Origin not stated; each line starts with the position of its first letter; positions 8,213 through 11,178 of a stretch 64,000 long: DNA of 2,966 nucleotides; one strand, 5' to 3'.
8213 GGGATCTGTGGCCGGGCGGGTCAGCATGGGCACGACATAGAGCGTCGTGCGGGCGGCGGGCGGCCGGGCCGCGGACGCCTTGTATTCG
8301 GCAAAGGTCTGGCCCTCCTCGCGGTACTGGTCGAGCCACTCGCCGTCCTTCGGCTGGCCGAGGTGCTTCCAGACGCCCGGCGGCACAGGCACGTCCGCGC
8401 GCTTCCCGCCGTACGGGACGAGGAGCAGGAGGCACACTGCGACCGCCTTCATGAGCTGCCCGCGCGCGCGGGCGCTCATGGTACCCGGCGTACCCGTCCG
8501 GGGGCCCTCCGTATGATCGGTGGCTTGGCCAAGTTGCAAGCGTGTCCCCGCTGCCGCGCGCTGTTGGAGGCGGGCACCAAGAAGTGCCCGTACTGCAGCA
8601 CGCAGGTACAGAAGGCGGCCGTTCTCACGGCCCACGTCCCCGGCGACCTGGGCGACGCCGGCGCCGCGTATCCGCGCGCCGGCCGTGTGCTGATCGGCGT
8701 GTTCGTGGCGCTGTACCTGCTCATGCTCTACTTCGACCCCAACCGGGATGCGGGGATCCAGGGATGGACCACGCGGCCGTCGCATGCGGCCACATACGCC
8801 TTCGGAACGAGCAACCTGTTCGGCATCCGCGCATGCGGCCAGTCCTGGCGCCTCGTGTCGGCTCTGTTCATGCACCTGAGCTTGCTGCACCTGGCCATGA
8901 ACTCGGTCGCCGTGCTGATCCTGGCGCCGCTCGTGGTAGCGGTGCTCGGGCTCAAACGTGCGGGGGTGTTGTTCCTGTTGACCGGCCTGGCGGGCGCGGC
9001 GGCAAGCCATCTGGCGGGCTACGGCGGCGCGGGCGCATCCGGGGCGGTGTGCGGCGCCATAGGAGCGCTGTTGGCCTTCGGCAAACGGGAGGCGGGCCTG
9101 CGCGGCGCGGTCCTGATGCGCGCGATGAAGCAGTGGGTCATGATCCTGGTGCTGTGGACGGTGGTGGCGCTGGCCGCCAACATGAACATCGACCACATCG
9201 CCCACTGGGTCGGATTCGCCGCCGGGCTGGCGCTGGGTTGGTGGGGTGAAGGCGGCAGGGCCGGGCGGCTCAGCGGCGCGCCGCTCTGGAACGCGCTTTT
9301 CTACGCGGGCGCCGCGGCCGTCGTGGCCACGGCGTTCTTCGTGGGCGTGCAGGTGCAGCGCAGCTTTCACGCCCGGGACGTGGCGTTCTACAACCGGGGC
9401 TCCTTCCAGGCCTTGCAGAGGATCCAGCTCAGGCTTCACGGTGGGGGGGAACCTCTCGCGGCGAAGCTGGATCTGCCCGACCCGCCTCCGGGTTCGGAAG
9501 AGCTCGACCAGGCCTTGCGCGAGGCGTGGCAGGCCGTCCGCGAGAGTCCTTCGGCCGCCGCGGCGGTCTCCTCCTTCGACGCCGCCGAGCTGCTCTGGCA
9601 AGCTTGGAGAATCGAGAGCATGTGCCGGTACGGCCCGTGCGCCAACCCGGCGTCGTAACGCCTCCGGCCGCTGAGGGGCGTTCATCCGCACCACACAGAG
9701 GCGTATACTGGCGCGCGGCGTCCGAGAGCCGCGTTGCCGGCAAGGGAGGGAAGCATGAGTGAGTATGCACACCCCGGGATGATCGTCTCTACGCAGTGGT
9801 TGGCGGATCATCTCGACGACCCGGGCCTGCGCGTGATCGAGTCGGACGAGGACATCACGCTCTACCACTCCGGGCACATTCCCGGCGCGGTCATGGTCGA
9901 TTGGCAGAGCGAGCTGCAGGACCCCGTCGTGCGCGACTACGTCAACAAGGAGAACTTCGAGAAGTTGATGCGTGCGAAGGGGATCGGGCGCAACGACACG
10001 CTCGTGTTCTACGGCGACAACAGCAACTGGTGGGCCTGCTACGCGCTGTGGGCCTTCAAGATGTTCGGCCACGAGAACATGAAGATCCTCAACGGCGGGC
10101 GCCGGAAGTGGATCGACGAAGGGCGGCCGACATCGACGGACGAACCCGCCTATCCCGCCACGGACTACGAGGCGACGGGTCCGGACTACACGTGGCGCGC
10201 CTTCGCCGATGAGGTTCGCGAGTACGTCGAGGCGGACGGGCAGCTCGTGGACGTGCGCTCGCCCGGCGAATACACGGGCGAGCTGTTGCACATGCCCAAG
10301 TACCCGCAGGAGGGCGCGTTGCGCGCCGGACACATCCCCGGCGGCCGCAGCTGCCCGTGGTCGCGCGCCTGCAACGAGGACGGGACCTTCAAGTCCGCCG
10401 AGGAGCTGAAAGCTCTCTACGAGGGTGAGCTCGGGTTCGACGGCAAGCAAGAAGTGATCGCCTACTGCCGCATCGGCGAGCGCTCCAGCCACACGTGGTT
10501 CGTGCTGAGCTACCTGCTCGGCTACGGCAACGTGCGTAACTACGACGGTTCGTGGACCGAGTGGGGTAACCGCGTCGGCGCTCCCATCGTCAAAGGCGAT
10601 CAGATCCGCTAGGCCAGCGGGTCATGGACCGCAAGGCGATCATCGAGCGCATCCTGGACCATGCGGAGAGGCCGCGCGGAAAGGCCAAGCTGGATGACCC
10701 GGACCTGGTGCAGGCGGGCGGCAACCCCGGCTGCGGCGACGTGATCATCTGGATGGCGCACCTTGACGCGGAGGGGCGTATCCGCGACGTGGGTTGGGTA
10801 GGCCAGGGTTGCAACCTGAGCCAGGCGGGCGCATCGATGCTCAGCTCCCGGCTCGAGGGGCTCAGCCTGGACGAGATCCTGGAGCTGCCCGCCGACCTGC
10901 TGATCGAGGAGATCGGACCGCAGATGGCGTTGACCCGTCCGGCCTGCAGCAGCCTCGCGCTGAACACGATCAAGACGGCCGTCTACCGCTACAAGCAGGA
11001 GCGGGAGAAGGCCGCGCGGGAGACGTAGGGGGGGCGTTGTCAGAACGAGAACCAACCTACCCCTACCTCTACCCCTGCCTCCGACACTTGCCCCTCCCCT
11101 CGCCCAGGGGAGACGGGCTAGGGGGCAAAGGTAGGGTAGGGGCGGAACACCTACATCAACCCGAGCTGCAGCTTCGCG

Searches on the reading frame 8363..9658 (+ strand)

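Call 72: search_protein_families(library=pfam, proteins=[window:8363-9658:+], max_evalue=0.0001)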
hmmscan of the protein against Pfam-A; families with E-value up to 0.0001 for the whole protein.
window:8363-9658:+ (431 aa): 1 family
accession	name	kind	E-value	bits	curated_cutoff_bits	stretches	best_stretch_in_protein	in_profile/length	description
PF01694.28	Rhomboid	-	2.6e-22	80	22.6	1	159-293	2-138/143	Rhomboid domain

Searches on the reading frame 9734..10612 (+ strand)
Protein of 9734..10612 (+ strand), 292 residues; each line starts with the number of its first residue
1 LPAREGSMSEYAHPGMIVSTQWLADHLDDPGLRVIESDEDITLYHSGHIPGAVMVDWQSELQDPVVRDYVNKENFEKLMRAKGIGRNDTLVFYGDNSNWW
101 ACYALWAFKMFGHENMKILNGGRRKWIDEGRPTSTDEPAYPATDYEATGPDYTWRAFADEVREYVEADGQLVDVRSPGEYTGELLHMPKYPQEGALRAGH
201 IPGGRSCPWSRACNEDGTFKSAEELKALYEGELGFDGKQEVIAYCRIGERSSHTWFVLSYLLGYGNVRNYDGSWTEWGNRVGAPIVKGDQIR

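Call 72: search_protein_families(library=pfam, proteins=[window:9734-10612:+], max_evalue=0.0001)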
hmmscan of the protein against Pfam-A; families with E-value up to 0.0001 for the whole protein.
window:9734-10612:+ (292 aa): 1 family
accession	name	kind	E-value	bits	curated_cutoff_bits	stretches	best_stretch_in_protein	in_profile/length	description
PF00581.25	Rhodanese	-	5.9e-32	110.6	22.2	2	158-278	2-100/102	Rhodanese-like domain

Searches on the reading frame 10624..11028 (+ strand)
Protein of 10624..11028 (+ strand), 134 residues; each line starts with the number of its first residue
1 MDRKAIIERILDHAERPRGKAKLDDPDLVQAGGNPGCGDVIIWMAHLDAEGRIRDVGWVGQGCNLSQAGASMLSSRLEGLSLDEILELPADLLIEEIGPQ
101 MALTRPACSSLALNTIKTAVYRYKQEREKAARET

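Call 72: search_protein_families(library=pfam, proteins=[window:10624-11028:+], max_evalue=0.0001)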
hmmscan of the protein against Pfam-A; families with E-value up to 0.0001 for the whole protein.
window:10624-11028:+ (134 aa): 1 family
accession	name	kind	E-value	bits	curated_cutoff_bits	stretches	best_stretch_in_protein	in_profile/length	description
PF01592.21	NifU_N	-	8.9e-19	68.3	22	1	8-128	4-125/127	NifU-like N terminal domain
